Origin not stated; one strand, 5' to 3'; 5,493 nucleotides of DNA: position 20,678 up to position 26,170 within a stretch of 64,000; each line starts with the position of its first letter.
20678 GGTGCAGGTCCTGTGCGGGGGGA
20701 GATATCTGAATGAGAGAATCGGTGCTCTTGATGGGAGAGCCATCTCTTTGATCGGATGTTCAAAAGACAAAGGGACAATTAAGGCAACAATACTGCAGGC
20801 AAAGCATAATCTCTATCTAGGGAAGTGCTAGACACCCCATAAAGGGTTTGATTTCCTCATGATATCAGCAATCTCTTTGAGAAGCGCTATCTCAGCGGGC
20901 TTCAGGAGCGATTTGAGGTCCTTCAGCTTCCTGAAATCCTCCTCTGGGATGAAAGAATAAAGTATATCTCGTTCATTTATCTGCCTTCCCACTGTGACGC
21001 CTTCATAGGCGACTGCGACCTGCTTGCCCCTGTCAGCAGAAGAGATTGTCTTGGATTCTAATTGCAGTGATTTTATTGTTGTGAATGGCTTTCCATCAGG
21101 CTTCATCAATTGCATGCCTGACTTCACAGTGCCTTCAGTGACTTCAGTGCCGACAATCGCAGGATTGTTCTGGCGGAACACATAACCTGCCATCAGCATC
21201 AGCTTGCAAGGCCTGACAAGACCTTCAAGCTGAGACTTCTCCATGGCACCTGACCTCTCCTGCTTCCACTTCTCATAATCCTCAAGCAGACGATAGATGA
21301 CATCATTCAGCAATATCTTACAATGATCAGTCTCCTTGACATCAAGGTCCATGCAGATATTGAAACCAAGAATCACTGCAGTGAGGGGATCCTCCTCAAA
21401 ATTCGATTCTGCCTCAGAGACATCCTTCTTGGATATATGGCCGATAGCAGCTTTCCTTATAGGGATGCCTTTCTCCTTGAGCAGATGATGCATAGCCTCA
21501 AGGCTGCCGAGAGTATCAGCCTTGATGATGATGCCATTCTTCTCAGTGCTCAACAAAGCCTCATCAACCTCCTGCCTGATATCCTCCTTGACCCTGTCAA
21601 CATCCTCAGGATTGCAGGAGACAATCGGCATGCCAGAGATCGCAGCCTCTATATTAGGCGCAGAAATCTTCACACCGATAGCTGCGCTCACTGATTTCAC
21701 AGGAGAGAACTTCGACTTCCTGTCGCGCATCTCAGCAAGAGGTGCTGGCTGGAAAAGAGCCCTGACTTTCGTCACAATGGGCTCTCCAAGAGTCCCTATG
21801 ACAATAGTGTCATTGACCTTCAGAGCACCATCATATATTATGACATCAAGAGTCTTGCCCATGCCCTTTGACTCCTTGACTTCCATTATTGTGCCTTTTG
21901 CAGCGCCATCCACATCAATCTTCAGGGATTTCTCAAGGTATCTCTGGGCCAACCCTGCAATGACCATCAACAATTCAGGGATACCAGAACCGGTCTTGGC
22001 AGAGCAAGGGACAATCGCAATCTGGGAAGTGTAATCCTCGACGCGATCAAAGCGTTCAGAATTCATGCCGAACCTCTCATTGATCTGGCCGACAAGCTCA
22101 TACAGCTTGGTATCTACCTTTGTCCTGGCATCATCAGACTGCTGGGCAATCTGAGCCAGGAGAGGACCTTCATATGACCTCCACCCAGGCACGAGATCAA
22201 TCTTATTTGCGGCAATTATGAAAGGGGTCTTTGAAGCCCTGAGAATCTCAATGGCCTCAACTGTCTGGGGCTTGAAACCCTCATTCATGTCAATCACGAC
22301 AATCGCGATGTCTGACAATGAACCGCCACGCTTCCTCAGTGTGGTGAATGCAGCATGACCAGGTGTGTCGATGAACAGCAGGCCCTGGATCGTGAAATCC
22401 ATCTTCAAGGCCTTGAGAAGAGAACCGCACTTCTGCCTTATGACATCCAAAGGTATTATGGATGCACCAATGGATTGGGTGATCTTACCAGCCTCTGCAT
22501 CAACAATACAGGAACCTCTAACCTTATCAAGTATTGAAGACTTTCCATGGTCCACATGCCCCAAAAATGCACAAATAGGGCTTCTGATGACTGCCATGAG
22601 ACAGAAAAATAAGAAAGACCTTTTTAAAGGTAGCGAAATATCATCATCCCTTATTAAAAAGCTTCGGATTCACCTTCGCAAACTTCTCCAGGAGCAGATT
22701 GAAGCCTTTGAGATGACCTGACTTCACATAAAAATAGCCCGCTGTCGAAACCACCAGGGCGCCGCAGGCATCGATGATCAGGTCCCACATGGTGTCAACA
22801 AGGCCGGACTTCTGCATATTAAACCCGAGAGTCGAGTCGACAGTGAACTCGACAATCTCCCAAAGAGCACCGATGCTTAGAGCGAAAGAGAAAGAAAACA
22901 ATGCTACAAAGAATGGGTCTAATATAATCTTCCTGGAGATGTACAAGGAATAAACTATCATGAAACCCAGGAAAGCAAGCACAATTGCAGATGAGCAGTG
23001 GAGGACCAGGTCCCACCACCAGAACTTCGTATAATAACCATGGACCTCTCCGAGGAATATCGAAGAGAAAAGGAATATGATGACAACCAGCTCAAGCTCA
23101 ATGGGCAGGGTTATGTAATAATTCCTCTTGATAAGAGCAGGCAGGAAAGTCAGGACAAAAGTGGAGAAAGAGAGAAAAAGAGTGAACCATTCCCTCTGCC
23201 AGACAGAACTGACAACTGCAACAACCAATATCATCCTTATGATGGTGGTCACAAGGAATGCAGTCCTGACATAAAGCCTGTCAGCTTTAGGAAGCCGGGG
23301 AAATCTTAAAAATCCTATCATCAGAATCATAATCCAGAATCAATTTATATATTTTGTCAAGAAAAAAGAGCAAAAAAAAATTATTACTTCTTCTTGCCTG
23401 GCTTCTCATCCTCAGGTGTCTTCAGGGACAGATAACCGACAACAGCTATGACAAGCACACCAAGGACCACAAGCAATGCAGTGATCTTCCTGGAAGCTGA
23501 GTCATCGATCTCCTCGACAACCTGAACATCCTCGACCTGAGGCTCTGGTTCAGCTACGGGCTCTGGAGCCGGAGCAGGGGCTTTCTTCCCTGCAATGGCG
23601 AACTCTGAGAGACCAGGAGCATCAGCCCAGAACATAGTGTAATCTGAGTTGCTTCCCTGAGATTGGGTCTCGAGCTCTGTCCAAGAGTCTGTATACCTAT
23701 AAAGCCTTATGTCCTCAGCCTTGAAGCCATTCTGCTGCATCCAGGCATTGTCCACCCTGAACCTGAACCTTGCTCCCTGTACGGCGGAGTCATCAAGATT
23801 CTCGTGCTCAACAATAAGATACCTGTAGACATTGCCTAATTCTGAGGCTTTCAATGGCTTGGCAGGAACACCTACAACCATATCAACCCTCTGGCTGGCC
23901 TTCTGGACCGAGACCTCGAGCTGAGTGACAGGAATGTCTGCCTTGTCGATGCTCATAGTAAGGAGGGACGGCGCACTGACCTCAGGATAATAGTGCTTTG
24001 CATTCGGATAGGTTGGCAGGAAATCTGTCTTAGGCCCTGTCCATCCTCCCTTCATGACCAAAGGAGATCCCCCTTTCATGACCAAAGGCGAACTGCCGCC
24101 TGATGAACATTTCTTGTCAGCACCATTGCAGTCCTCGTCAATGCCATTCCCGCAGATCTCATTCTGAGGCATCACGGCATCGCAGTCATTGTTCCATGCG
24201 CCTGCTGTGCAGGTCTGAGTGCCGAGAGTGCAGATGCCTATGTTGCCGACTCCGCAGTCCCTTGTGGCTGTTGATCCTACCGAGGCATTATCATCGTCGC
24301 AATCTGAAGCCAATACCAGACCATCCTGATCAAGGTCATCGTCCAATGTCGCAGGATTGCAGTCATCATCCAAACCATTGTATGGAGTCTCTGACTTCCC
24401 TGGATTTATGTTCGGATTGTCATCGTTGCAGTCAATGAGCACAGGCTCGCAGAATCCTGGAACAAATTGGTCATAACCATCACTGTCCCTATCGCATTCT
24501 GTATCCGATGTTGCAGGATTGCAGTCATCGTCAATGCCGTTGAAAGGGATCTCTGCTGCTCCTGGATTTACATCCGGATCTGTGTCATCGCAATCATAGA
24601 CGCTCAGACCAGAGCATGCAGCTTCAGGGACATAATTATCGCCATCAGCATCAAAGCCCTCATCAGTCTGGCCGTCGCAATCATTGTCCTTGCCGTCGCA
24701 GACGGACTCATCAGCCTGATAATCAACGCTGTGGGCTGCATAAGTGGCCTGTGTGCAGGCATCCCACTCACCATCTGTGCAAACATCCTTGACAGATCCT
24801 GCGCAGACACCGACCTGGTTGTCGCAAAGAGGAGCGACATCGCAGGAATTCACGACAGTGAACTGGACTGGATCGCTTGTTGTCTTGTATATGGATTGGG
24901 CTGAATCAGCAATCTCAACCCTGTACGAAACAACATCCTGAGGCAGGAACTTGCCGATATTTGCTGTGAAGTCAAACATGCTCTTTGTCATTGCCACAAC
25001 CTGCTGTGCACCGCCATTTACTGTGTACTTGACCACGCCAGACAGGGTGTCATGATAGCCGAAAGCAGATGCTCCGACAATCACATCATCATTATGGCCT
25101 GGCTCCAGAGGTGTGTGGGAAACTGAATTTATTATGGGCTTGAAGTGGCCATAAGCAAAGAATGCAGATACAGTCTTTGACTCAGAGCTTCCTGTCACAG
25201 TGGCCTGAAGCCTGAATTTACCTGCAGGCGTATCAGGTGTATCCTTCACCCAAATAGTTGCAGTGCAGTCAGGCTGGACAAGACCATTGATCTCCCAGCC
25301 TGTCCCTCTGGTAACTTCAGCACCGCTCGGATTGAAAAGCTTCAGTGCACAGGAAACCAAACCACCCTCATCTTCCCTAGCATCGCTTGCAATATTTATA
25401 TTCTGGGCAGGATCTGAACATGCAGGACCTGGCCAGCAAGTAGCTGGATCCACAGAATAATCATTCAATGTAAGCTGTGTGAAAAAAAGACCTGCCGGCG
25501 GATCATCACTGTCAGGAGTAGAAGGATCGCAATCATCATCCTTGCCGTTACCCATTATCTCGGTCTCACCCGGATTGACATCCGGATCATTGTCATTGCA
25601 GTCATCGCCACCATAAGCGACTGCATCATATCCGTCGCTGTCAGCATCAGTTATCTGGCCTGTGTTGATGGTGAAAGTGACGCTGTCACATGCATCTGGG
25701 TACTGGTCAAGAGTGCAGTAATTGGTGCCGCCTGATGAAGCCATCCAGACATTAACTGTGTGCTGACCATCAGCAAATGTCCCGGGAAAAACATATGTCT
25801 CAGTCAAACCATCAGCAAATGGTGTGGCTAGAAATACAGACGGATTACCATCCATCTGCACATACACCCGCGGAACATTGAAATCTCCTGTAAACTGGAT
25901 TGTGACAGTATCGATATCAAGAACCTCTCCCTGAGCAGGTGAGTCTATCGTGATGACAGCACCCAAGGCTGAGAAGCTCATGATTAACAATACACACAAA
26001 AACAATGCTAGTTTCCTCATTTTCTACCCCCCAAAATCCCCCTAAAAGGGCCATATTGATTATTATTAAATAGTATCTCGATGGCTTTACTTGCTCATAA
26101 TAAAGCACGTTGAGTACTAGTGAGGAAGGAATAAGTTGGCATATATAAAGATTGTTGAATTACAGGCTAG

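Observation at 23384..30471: Second case of a small DNA-binding gene overlapping a giant surface-protein gene, divergent from a MopE-like repeat protein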

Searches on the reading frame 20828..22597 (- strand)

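Call 43: search_protein_families(library=pfam, proteins=[window:20828-22597:-], max_evalue=0.01)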
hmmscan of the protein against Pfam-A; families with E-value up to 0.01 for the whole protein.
window:20828-22597:- (589 aa): 7 families
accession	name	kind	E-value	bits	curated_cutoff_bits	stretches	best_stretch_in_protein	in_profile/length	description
PF00009.33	GTP_EFTU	-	5.1e-31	108.2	26.5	1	8-216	5-185/188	Elongation factor Tu GTP binding domain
PF14578.12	GTP_EFTU_D4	-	2.8e-24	85.3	23.8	1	462-547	1-86/86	Elongation factor Tu domain 4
PF11987.13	IF-2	-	4.7e-16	59.2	27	1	349-442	22-117/117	Translation-initiation factor 2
PF03144.31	GTP_EFTU_D2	-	5.3e-09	36.8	30.3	1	247-325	1-72/73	Elongation factor Tu domain 2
PF01926.29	MMR_HSR1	-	1e-06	29.3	21.9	1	9-132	2-113/113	50S ribosome-binding GTPase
PF03029.23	ATP_bind_1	-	3.1e-05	24.3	27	1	43-214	65-235/240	Conserved hypothetical ATP binding protein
PF22042.2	EF-G_D2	-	0.00025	21.5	27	0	233-282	2-50/84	Elongation factor G domain 2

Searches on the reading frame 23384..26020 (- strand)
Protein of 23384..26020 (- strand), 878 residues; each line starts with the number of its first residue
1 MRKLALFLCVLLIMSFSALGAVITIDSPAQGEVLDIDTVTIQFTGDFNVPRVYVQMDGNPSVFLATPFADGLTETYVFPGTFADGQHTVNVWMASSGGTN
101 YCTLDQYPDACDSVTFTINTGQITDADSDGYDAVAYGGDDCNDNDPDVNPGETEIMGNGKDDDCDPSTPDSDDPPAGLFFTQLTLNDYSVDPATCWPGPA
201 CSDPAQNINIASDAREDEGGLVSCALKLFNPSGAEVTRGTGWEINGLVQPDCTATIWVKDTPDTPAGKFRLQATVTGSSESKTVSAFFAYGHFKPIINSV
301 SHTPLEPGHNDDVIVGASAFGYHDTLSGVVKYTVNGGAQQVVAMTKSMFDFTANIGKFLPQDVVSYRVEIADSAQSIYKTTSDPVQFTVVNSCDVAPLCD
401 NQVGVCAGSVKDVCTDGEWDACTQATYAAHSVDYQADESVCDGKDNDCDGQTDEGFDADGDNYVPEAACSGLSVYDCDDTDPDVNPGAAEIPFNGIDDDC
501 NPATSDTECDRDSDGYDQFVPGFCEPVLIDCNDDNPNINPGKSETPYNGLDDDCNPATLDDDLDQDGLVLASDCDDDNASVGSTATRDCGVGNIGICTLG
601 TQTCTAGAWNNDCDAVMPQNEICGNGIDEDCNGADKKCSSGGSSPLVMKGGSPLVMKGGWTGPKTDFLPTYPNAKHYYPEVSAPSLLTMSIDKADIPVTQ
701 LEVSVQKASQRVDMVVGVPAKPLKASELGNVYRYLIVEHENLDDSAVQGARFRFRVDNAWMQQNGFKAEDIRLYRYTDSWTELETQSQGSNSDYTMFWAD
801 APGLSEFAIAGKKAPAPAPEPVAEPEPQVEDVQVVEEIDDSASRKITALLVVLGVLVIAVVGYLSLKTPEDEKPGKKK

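Call 7: search_protein_families(library=pfam, proteins=[window:23384-26020:-], max_evalue=0.1)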
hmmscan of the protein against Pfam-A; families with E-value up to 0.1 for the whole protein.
window:23384-26020:- (878 aa): 2 families
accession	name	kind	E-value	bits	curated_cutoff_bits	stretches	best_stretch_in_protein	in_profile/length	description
PF11617.13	Cu-binding_MopE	-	8.8e-29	99.9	27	4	476-504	1-28/30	Putative metal-binding motif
PF22184.2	CBM_56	-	3.2e-06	27.7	27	1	330-372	26-68/75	Carbohydrate binding module family 56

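Call 8: search_protein_families(library=ncbifam, proteins=[window:23384-26020:-], max_evalue=0.1)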
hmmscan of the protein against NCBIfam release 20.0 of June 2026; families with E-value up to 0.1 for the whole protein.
window:23384-26020:- (878 aa): 2 families
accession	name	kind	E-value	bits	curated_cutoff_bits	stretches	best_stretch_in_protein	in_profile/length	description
TIGR04213.1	PGF_pre_PGF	domain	1.2e-18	67.5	28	1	691-811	26-153/153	PGF-pre-PGF domain-containing protein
NF033679.1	DNRLRE_dom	domain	0.077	13.1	34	0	730-787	30-88/164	DNRLRE domain-containing protein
